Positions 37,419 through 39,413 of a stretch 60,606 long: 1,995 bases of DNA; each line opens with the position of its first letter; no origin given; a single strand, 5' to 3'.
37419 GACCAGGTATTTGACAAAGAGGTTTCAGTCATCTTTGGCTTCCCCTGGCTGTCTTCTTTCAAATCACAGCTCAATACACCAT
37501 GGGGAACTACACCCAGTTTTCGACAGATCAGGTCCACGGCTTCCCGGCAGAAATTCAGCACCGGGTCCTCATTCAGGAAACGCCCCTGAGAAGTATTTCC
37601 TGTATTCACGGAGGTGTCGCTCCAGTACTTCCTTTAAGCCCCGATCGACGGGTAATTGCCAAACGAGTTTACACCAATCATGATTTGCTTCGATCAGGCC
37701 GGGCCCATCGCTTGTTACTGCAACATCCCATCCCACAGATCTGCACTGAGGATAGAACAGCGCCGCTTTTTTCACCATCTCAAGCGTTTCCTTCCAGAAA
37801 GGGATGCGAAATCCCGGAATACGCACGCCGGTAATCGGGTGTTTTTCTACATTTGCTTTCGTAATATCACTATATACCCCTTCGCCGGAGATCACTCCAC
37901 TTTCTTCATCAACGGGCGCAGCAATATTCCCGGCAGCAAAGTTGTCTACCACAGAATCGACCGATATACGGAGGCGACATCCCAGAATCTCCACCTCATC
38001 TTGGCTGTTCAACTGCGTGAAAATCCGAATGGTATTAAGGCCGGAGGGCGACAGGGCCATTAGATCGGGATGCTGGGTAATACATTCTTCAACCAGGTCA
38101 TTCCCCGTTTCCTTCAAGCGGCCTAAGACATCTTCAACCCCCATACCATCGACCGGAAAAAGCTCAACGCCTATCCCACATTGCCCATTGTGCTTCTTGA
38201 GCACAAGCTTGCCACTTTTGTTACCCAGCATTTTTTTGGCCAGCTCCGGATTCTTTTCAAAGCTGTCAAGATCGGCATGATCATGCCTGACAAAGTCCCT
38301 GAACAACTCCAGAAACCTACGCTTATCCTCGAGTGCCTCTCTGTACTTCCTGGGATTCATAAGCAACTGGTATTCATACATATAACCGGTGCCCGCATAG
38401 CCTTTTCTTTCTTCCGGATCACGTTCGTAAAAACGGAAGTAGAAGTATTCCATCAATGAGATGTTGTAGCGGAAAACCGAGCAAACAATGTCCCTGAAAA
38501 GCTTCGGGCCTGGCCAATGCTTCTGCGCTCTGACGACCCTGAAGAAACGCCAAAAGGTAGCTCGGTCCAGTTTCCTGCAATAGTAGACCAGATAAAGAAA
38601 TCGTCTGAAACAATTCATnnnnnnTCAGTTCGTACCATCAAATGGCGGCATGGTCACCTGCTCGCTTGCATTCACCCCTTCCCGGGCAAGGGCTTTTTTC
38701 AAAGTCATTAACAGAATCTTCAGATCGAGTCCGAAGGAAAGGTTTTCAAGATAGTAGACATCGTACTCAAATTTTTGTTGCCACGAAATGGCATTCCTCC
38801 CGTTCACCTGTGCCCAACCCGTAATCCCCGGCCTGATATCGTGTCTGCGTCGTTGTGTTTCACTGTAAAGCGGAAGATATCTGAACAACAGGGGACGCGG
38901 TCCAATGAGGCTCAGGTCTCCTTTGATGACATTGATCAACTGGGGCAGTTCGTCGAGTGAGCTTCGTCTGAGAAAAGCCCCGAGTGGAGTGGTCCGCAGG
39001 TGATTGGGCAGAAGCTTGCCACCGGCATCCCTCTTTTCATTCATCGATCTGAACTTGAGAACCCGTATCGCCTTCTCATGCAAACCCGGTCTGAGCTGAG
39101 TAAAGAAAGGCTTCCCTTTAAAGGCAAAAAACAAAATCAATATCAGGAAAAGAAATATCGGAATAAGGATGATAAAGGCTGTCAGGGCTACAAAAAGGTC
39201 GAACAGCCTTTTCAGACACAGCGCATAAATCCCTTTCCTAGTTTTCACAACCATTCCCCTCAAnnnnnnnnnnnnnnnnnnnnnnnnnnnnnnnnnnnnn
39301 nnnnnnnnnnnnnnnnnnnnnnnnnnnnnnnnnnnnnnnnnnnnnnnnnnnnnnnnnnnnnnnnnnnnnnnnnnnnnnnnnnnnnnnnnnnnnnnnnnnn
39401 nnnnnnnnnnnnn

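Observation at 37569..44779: Duplicated 'deacetylase-like + ATP-grasp' tailoring module inside a polysaccharide locus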

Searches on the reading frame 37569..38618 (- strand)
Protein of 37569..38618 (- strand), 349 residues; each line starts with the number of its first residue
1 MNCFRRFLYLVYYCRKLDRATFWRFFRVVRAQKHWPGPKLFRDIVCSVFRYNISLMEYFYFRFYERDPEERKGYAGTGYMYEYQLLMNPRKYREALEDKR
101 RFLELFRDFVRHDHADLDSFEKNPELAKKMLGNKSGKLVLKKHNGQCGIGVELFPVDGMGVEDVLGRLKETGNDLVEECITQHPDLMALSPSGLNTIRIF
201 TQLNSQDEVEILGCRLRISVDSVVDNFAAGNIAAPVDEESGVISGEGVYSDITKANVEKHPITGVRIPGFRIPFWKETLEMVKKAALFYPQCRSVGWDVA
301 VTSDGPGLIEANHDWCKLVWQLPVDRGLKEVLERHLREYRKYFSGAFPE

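Call 3: search_protein_families(library=pfam, proteins=[window:37569-38618:-], max_evalue=0.01)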
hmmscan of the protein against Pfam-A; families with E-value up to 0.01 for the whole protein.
window:37569-38618:- (349 aa): 1 family
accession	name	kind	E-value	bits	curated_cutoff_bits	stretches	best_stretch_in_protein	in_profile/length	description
PF14397.11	ATPgrasp_ST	-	1.5e-43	149.5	31.4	1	82-333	5-274/278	Sugar-transfer associated ATP-grasp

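Call 6: search_protein_families(library=ncbifam, proteins=[window:37569-38618:-], max_evalue=0.01)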
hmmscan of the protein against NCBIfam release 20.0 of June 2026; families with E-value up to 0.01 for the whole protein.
window:37569-38618:- (349 aa): 1 family
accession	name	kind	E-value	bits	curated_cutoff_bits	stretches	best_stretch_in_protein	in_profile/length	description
TIGR02291.1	rimK_rel_E_lig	hypoth_equivalog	0.00014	21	314.2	1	174-330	136-284/317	alpha-L-glutamate ligase-like protein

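Call 109: search_solved_structures(query=window:37569-38618:-, max_evalue=1)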
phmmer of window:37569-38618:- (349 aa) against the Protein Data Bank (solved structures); distinct sequences matched with E-value up to 1: 7.
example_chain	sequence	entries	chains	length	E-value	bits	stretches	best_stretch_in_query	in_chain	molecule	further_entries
4ocl_B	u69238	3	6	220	0.36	13.4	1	146-228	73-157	26S proteasome regulatory subunit RPN11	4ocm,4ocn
5u4p_B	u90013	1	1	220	0.36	13.3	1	146-228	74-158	26S proteasome regulatory subunit RPN11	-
5w83_B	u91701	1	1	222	0.37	13.3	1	146-228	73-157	Ubiquitin carboxyl-terminal hydrolase RPN11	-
4o8x_B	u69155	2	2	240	0.42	13.1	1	146-228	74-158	26S proteasome regulatory subunit RPN11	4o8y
4owp_B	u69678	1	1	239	0.42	13.1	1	146-228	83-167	26S proteasome regulatory subunit RPN11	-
6fvt_V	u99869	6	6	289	0.58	12.7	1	146-228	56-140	Ubiquitin carboxyl-terminal hydrolase RPN11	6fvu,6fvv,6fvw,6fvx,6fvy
3jck_G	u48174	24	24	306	0.65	12.5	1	146-228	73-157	Ubiquitin carboxyl-terminal hydrolase RPN11 | 26S PROTEASOME REGULATORY SUBUNIT RPN11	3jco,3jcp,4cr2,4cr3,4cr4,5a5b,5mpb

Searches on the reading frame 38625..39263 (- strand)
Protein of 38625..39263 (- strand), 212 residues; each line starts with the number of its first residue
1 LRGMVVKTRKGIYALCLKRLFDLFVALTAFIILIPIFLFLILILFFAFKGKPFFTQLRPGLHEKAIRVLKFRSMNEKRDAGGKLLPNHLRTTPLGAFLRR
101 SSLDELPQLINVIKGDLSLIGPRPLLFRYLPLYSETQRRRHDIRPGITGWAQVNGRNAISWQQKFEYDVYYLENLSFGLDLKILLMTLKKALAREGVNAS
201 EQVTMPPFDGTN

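Call 3: search_protein_families(library=pfam, proteins=[window:38625-39263:-], max_evalue=0.01)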
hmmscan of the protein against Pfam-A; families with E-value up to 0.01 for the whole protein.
window:38625-39263:- (212 aa): 1 family
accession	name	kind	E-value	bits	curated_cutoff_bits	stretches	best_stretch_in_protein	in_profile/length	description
PF02397.22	Bac_transf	-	2.7e-58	196.9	27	1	18-192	1-178/179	Bacterial sugar transferase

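Call 6: search_protein_families(library=ncbifam, proteins=[window:38625-39263:-], max_evalue=0.01)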
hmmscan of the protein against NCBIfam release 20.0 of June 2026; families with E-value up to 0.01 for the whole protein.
window:38625-39263:- (212 aa): 10 families
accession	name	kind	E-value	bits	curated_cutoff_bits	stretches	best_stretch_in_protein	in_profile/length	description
TIGR03025.1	EPS_sugtrans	subfamily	1.6e-68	232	295.55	1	16-196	256-443/445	exopolysaccharide biosynthesis polyprenyl glycosylphosphotransferase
TIGR03023.1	WcaJ_sugtrans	equivalog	7.2e-60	203.5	410.75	1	15-195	260-450/453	undecaprenyl-phosphate glucose phosphotransferase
TIGR03022.1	WbaP_sugtrans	subfamily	7.6e-50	170.5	403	2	88-196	346-454/456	undecaprenyl-phosphate galactose phosphotransferase WbaP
NF052601.1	undeca_RfbP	equivalog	2.9e-42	144.6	330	2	89-189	133-233/244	undecaprenyl-phosphate galactose phosphotransferase family protein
TIGR03013.1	EpsB_2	subfamily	8e-41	140.5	393.35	1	16-196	253-441/443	TIGR03013 family XrtA/PEP-CTERM system glycosyltransferase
NF041877.1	EPS_EpsZ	equivalog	5e-38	130.9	800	1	14-194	262-455/459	exopolysaccharide biosynthesis polyisoprenyl-phosphate hexose-1-phosphate transferase EpsZ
NF007518.0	PRK10124.1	equivalog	1.5e-37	129.4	684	1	16-192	272-458/464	undecaprenyl-phosphate glucose phosphotransferase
NF050817.1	PolSacchBiosHfsE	equivalog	6.9e-33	114.1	750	1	16-189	270-457/467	polysaccharide biosynthesis protein HfsE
NF011751.0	PRK15204.1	equivalog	2.6e-28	98.9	907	1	16-197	278-475/476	undecaprenyl-phosphate galactose phosphotransferase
NF045514.1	glycotran_HepC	equivalog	4.4e-21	75.2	140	1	14-125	113-212/220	heterocyst development glycosyltransferase HepC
